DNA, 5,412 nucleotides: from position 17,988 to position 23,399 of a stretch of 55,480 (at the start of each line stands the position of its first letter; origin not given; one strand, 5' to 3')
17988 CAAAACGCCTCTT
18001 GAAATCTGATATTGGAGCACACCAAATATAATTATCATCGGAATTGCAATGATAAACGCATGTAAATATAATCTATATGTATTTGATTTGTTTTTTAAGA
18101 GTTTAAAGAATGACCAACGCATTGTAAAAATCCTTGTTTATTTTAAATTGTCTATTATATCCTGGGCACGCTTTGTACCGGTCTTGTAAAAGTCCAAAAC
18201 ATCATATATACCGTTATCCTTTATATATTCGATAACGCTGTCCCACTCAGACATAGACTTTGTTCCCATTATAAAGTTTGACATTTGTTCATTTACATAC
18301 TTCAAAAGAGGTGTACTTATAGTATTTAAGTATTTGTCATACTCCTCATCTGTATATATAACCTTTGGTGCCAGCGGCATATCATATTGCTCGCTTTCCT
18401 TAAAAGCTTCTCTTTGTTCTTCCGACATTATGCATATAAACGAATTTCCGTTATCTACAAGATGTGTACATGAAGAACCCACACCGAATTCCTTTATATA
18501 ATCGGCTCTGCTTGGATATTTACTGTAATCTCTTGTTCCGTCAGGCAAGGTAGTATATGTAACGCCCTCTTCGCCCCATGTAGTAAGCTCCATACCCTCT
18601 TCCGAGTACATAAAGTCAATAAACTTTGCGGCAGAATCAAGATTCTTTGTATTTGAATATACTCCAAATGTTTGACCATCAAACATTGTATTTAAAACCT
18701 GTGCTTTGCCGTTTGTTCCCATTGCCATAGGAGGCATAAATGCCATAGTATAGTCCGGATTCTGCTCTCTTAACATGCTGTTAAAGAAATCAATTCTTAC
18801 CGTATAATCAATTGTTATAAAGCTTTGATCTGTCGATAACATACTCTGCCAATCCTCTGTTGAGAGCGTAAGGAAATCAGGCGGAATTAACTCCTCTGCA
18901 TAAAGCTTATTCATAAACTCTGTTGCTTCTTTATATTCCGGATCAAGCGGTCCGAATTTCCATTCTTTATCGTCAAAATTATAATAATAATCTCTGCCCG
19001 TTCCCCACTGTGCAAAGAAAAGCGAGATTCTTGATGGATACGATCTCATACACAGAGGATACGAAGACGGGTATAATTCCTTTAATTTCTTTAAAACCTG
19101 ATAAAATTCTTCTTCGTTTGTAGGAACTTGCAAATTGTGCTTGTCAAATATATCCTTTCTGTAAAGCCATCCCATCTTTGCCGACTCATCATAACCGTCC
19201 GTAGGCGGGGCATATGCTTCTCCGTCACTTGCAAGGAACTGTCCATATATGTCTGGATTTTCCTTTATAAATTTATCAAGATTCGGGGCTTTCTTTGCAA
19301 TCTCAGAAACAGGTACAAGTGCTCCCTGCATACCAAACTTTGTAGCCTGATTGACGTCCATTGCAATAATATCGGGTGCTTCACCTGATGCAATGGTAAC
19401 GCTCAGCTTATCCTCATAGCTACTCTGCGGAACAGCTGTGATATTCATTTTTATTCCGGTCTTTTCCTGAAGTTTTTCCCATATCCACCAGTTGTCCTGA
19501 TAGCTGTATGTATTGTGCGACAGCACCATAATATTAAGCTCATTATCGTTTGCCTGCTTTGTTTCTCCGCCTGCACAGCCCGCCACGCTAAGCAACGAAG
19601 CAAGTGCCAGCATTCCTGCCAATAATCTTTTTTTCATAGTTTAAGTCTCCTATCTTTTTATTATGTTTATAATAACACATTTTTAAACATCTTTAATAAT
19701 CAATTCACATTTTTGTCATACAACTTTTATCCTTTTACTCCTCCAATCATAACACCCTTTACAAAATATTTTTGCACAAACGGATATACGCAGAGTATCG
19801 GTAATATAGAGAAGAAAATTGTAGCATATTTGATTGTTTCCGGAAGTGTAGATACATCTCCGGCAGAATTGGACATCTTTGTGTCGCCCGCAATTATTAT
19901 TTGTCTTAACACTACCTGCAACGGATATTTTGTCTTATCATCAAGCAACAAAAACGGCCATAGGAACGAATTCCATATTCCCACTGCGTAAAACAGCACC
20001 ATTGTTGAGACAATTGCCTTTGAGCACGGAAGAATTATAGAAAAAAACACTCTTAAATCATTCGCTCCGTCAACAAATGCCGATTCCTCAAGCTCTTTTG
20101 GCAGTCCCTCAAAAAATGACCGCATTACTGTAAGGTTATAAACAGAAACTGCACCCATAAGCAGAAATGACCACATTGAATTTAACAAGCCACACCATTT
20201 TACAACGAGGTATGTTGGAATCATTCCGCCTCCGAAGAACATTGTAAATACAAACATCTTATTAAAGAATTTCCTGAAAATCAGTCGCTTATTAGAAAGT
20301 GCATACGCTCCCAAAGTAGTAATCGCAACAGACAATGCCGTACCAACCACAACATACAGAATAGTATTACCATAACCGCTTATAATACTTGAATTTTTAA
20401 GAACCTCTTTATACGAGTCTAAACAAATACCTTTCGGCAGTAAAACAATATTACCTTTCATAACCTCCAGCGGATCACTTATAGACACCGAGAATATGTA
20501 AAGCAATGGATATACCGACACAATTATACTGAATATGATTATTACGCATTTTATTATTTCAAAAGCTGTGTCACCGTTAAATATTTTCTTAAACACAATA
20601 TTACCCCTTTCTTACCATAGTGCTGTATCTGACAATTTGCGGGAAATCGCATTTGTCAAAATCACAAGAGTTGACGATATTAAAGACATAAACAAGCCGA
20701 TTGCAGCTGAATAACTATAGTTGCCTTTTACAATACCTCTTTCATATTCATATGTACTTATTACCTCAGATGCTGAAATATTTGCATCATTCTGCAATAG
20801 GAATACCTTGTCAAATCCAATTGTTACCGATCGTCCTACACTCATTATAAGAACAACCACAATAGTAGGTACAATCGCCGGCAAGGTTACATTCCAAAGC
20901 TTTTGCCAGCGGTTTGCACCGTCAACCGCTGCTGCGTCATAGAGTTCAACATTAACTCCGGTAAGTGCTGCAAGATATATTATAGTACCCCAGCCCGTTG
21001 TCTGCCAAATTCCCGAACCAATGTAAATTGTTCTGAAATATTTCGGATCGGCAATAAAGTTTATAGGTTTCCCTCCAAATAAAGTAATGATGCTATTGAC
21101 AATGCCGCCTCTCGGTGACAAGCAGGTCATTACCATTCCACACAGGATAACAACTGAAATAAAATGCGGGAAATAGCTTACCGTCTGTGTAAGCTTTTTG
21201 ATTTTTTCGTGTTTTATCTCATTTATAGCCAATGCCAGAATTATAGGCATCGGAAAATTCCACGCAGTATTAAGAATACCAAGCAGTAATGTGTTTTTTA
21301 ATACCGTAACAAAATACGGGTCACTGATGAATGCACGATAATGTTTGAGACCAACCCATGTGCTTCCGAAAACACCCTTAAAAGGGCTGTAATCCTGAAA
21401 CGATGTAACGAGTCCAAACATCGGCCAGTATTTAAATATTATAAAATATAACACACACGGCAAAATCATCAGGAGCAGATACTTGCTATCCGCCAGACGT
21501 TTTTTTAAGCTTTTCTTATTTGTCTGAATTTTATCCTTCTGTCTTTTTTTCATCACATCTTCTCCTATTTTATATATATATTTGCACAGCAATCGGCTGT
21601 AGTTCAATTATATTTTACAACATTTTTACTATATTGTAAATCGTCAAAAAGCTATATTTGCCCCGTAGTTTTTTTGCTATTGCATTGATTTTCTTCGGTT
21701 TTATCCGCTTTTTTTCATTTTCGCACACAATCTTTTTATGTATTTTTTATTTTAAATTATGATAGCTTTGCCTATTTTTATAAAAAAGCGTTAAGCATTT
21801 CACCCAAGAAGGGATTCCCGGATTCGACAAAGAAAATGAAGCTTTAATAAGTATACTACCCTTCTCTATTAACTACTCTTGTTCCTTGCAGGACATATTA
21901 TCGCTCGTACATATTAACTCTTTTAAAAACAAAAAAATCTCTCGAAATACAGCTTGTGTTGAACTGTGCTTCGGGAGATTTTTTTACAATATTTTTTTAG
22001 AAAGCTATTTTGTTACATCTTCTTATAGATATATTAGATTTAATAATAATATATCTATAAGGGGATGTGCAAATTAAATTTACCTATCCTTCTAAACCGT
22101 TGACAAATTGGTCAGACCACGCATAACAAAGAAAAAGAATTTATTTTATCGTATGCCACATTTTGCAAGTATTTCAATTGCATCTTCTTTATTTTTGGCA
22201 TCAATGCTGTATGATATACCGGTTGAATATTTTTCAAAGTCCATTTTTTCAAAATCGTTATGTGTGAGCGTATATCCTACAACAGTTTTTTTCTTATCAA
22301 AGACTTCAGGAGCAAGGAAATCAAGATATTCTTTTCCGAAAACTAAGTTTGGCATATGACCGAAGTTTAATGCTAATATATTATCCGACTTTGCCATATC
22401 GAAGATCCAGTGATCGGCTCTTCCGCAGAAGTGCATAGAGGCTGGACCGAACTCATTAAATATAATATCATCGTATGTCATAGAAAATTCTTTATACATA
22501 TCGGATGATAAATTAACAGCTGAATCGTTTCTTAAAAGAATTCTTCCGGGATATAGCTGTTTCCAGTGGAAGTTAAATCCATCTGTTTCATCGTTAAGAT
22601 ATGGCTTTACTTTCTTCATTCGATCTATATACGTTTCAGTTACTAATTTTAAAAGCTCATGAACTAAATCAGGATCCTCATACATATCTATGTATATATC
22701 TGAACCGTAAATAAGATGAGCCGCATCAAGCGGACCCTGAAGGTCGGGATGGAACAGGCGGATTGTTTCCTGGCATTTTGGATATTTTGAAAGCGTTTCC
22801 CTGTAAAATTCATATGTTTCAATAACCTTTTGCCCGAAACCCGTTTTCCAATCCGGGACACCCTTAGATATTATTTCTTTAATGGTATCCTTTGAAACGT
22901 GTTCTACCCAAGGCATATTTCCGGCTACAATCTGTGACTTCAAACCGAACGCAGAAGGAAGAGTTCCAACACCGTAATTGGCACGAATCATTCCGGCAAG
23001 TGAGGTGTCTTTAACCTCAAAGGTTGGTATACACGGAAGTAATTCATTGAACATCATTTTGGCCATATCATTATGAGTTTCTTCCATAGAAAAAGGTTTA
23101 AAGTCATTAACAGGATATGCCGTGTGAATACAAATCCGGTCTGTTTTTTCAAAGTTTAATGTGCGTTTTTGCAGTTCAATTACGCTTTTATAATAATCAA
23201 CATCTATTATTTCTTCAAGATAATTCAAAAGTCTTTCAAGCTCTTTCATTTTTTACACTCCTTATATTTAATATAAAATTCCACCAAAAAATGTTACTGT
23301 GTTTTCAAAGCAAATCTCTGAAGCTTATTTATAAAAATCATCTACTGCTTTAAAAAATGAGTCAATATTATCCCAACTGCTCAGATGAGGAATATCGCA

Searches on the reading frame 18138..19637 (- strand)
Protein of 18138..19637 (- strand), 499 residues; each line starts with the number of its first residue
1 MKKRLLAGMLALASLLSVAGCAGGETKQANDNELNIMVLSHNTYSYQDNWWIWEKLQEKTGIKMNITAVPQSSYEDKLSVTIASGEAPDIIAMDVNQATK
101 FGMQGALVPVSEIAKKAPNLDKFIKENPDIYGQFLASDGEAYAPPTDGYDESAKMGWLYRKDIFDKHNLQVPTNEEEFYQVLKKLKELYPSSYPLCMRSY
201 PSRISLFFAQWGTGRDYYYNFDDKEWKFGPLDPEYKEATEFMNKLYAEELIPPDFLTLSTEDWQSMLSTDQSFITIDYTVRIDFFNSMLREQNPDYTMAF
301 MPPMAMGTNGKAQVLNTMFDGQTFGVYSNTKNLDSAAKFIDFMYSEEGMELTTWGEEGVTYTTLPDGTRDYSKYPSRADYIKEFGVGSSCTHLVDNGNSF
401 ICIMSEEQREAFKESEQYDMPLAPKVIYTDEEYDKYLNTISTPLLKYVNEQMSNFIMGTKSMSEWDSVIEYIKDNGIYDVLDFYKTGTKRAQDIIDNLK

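Call 13: search_protein_families(library=pfam, proteins=[window:18138-19637:-], max_evalue=0.001)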
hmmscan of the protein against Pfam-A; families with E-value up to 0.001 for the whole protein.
window:18138-19637:- (499 aa): 2 families
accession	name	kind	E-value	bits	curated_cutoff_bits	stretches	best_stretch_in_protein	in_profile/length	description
PF01547.30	SBP_bac_1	-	1.9e-28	100.8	26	1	57-349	18-306/307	Bacterial extracellular solute-binding protein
PF13416.11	SBP_bac_8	-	9.1e-24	85.1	27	1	54-350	4-250/279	Bacterial extracellular solute-binding protein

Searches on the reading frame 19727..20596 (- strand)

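Call 13: search_protein_families(library=pfam, proteins=[window:19727-20596:-], max_evalue=0.001)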
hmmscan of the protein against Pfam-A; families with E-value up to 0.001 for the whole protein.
window:19727-20596:- (289 aa): 1 family
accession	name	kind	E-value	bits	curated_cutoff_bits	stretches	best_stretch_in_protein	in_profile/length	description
PF00528.27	BPD_transp_1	-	6.9e-11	42.7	26.4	1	116-282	38-182/184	Binding-protein-dependent transport system inner membrane component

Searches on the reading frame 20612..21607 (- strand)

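Call 13: search_protein_families(library=pfam, proteins=[window:20612-21607:-], max_evalue=0.001)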
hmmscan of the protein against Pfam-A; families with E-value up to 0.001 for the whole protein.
window:20612-21607:- (331 aa): 1 family
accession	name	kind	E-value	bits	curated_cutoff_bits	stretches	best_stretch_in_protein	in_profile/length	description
PF00528.27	BPD_transp_1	-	4.5e-14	53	26.4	1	119-326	3-183/184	Binding-protein-dependent transport system inner membrane component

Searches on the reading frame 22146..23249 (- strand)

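Call 13: search_protein_families(library=pfam, proteins=[window:22146-23249:-], max_evalue=0.001)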
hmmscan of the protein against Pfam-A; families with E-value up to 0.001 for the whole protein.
window:22146-23249:- (367 aa): 1 family
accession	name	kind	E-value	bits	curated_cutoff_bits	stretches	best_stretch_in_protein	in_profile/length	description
PF01208.23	URO-D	-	1.2e-06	28.3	23.9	0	95-211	75-191/346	Uroporphyrinogen decarboxylase (URO-D)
